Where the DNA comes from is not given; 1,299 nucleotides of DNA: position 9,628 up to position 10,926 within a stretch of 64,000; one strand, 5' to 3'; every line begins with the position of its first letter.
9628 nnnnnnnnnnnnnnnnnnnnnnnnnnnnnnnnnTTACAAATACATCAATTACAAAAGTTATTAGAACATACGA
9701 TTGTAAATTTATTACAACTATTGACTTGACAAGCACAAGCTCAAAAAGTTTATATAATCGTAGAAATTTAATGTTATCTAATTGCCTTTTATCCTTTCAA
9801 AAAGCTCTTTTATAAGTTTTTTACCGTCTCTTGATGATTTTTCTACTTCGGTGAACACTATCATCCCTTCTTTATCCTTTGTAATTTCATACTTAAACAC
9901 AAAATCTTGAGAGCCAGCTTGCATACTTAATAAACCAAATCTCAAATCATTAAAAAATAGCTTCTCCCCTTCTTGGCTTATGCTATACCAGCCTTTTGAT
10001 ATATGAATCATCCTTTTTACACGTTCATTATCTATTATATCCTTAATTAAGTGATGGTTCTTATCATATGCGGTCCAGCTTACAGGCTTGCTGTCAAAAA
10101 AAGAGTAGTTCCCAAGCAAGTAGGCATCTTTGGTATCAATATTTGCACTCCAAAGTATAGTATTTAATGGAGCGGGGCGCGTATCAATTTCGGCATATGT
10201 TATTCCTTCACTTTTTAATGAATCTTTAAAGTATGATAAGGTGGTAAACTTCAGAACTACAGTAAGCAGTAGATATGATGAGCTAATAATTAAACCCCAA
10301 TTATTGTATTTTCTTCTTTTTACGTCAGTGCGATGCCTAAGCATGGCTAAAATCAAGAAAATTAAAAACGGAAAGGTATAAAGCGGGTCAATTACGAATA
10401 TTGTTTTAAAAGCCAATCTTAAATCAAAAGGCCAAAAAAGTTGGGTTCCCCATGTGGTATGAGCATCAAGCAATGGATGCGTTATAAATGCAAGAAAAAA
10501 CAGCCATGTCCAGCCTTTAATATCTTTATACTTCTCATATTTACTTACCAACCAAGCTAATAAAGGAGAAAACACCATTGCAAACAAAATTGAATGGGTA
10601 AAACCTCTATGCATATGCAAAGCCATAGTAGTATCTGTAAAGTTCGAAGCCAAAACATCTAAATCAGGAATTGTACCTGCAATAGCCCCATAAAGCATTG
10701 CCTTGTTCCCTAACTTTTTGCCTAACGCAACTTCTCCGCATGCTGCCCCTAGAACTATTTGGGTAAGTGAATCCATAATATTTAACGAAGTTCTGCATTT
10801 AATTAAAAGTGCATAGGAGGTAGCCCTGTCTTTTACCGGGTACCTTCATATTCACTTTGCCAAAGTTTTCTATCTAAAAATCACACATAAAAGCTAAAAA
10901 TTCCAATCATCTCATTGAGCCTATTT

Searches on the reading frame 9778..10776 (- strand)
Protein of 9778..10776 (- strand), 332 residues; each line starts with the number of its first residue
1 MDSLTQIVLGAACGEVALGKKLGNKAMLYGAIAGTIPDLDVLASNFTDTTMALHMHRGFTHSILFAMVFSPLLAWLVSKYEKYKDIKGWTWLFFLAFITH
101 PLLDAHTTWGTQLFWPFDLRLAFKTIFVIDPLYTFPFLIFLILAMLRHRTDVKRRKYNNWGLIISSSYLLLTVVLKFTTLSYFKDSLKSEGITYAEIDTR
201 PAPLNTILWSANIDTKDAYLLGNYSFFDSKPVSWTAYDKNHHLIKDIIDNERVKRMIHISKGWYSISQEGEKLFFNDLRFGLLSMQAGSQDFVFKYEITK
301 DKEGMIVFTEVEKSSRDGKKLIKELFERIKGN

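Call 3: search_protein_families(library=pfam, proteins=[window:9778-10776:-], max_evalue=0.01)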
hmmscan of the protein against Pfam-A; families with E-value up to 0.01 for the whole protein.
window:9778-10776:- (332 aa): 1 family
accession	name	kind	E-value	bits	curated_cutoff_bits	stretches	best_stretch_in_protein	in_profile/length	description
PF04307.19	YdjM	-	3.5e-36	124.8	29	1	1-175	1-172/176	YdjM inner membrane protein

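Call 4: search_protein_families(library=ncbifam, proteins=[window:9778-10776:-], max_evalue=0.01)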
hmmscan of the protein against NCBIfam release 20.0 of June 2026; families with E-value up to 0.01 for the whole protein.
window:9778-10776:- (332 aa): 1 family
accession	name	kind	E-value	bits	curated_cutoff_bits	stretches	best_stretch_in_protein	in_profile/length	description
NF008651.0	PRK11648.1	equivalog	0.0003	20.6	216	1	55-123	70-136/196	metal-dependent hydrolase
